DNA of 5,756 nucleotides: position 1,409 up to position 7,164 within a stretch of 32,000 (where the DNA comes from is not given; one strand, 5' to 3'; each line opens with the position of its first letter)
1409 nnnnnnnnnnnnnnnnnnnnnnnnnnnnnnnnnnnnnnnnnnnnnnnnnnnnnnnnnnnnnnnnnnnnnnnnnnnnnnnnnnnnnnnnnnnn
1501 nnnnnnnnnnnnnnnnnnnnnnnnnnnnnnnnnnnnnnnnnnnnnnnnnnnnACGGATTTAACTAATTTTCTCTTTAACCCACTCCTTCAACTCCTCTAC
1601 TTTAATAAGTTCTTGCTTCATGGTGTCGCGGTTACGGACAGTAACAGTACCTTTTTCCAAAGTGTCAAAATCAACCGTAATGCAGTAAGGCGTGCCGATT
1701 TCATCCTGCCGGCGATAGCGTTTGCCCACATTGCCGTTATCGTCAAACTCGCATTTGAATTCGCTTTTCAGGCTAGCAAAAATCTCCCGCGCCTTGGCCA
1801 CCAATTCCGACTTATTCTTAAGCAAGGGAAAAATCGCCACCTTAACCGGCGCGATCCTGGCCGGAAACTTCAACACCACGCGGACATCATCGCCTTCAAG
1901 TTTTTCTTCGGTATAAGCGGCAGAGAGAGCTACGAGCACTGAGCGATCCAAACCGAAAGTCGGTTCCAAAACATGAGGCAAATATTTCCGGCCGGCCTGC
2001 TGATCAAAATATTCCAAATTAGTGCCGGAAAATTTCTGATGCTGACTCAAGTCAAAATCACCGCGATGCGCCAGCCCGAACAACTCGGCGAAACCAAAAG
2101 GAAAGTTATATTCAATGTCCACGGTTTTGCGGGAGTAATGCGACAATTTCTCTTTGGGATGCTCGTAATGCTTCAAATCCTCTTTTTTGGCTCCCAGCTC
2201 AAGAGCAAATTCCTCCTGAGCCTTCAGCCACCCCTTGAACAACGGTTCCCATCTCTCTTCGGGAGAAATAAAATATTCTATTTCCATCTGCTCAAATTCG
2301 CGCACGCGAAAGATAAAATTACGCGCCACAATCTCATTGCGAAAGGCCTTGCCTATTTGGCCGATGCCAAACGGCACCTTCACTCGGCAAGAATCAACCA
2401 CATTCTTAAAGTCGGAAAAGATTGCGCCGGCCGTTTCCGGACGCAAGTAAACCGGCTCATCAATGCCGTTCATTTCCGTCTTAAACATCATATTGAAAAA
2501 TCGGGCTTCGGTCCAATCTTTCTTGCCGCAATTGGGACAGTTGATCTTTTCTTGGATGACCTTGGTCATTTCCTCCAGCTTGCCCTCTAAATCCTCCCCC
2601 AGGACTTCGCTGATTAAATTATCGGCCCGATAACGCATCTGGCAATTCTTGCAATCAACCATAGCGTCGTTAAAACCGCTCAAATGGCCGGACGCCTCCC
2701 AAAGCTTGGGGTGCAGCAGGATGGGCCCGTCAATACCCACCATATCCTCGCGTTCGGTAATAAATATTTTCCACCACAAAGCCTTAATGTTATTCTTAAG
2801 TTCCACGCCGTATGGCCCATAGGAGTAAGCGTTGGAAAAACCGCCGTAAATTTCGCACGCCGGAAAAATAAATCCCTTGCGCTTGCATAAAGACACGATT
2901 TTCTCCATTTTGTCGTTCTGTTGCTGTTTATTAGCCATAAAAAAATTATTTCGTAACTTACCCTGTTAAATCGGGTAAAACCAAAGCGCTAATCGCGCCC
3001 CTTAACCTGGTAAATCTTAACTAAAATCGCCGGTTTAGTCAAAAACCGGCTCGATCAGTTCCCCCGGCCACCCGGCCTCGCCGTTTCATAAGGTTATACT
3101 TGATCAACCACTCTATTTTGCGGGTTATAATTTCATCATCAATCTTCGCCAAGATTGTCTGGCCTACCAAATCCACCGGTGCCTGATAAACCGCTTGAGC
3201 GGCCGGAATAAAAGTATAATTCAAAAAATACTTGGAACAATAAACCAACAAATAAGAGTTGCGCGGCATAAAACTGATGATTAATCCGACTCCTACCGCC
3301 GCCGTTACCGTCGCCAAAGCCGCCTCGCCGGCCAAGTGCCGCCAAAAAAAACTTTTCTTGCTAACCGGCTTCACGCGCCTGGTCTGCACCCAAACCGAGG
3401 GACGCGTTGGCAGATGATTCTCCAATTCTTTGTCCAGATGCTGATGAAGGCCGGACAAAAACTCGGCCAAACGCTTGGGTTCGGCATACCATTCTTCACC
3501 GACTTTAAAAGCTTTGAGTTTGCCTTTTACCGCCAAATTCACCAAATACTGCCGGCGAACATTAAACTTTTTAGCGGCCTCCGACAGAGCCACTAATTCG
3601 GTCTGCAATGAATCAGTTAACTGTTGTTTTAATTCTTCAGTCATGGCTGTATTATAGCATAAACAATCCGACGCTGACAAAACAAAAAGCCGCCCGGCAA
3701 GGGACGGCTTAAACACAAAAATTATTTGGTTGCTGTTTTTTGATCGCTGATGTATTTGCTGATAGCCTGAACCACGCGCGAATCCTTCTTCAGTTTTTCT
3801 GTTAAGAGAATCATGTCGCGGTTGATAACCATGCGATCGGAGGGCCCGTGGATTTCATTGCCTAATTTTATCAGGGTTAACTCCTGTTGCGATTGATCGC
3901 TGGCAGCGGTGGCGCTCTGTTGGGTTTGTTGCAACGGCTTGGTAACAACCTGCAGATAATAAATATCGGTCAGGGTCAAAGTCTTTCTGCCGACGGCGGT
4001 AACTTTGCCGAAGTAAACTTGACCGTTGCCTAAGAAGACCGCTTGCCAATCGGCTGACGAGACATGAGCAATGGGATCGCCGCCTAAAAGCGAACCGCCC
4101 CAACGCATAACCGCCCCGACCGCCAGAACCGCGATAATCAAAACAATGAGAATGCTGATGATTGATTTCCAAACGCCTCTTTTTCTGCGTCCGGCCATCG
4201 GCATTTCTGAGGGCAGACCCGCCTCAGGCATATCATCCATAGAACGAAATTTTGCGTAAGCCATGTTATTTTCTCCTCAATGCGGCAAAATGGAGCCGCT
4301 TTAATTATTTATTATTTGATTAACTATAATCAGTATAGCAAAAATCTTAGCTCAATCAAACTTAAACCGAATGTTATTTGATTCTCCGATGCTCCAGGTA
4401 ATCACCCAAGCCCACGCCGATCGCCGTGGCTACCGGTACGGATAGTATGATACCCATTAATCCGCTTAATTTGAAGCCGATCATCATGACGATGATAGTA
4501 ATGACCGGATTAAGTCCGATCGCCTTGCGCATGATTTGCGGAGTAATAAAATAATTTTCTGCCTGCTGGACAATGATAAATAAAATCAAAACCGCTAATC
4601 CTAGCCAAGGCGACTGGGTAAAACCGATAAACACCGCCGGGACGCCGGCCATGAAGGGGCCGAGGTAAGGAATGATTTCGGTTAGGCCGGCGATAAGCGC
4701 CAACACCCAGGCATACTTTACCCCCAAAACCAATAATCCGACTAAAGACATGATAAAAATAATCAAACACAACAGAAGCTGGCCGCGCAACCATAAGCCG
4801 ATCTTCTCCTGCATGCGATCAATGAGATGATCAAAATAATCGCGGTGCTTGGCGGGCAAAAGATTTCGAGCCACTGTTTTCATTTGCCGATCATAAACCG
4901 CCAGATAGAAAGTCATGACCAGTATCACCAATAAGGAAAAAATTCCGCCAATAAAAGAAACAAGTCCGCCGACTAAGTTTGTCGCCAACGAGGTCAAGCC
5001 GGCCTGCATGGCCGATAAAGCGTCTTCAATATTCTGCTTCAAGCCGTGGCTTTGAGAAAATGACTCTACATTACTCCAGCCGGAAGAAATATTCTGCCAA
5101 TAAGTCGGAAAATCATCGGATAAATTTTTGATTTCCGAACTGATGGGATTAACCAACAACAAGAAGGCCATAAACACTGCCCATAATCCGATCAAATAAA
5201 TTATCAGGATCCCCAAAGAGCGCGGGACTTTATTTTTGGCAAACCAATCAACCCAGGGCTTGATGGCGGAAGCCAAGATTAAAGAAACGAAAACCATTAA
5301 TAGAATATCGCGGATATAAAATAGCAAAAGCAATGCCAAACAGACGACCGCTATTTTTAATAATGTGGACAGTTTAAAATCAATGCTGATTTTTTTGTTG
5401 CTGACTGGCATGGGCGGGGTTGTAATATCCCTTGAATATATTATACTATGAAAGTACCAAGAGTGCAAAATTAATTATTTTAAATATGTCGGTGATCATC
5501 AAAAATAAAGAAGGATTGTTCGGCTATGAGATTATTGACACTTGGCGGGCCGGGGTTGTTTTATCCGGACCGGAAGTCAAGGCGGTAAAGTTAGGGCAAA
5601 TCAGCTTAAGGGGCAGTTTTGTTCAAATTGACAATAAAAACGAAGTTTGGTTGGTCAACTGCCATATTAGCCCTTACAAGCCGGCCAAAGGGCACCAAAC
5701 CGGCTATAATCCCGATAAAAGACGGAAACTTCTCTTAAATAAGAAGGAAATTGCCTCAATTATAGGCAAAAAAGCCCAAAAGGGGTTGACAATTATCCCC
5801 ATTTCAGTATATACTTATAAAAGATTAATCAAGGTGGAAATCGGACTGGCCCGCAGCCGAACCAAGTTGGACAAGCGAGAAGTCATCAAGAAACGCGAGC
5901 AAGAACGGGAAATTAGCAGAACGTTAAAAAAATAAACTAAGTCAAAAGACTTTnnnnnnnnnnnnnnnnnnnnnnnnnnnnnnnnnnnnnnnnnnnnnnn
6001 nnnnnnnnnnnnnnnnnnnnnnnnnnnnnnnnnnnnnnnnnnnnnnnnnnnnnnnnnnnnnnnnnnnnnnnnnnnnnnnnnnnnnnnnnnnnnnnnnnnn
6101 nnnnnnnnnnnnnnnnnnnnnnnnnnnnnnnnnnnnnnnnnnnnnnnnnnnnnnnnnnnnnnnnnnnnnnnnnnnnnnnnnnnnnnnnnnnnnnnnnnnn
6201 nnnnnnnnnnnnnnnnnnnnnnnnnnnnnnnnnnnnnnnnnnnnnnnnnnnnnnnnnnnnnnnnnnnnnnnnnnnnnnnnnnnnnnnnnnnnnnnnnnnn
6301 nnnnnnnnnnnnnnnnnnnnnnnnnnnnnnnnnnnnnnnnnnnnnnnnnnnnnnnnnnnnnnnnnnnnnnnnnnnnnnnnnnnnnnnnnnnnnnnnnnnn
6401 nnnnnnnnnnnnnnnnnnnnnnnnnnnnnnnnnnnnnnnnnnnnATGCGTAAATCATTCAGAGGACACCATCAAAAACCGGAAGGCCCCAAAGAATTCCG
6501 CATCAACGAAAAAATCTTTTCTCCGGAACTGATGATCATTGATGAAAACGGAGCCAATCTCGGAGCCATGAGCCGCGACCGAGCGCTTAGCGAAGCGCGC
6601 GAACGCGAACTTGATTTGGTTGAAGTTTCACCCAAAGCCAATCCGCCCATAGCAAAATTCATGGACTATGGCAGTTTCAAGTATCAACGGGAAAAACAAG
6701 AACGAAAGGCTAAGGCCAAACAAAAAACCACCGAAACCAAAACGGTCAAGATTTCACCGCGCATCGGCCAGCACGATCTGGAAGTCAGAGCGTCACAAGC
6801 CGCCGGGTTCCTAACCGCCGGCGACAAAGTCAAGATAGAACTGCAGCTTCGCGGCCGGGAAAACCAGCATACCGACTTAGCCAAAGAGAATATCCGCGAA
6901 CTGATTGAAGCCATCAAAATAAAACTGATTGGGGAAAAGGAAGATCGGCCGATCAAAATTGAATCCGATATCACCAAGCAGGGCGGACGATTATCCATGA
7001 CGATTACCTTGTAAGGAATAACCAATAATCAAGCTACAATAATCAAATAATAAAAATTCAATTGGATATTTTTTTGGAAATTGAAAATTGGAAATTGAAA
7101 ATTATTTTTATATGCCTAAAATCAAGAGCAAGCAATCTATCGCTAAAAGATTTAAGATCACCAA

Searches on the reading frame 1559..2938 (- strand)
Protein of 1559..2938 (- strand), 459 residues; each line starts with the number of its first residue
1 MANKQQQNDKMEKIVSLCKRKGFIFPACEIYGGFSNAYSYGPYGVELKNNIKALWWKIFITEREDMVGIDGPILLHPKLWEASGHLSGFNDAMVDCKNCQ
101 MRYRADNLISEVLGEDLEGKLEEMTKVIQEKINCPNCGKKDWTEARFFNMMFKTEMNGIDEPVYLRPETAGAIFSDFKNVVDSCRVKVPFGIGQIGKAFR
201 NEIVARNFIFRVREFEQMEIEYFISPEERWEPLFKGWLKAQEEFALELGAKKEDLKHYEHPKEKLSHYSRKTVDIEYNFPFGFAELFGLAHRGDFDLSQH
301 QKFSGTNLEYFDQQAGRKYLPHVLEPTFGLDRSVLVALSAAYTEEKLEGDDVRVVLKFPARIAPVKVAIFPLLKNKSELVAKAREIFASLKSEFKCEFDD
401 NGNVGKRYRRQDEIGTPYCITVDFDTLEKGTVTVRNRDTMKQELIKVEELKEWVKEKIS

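Call 89: search_protein_families(library=pfam, proteins=[window:1559-2938:-], max_evalue=0.001)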
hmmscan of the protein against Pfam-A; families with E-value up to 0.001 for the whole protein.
window:1559-2938:- (459 aa): 2 families
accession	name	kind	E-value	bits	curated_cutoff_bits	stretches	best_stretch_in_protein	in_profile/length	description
PF03129.25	HGTP_anticodon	-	9e-25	87.1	21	1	366-457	1-94/94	Anticodon binding domain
PF00587.30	tRNA-synt_2b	-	1.8e-10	41.6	29.3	1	152-339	1-177/179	tRNA synthetase class II core domain (G, H, P, S and T)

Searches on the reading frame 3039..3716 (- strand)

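Call 89: search_protein_families(library=pfam, proteins=[window:3039-3716:-], max_evalue=0.001)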
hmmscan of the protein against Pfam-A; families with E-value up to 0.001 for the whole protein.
window:3039-3716:- (225 aa): 1 family
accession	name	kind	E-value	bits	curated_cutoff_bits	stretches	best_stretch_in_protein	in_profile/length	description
PF12728.13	HTH_17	-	0.0002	22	27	1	45-88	5-48/51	Helix-turn-helix domain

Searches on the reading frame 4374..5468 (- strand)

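Call 89: search_protein_families(library=pfam, proteins=[window:4374-5468:-], max_evalue=0.001)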
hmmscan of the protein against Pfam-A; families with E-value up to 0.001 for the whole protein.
window:4374-5468:- (364 aa): 1 family
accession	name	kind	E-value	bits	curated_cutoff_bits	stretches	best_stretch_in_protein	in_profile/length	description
PF01594.21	AI-2E_transport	-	2.1e-67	228.1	34.3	1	38-351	4-320/327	AI-2E family transporter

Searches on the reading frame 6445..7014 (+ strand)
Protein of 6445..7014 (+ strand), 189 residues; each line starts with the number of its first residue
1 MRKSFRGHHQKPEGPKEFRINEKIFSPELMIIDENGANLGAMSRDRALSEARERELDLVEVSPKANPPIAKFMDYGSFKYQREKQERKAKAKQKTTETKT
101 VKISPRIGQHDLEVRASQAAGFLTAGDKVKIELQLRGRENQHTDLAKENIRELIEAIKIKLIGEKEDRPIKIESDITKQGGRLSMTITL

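Call 89: search_protein_families(library=pfam, proteins=[window:6445-7014:+], max_evalue=0.001)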
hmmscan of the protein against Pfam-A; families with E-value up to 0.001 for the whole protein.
window:6445-7014:+ (189 aa): 2 families
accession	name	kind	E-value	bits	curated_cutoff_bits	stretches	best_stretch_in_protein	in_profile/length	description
PF05198.21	IF3_N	-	4.7e-26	91.2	26.9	1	20-89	1-70/70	Translation initiation factor IF-3, N-terminal domain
PF00707.27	IF3_C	-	4.3e-18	65.5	34.8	1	97-159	2-64/86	Translation initiation factor IF-3, C-terminal domain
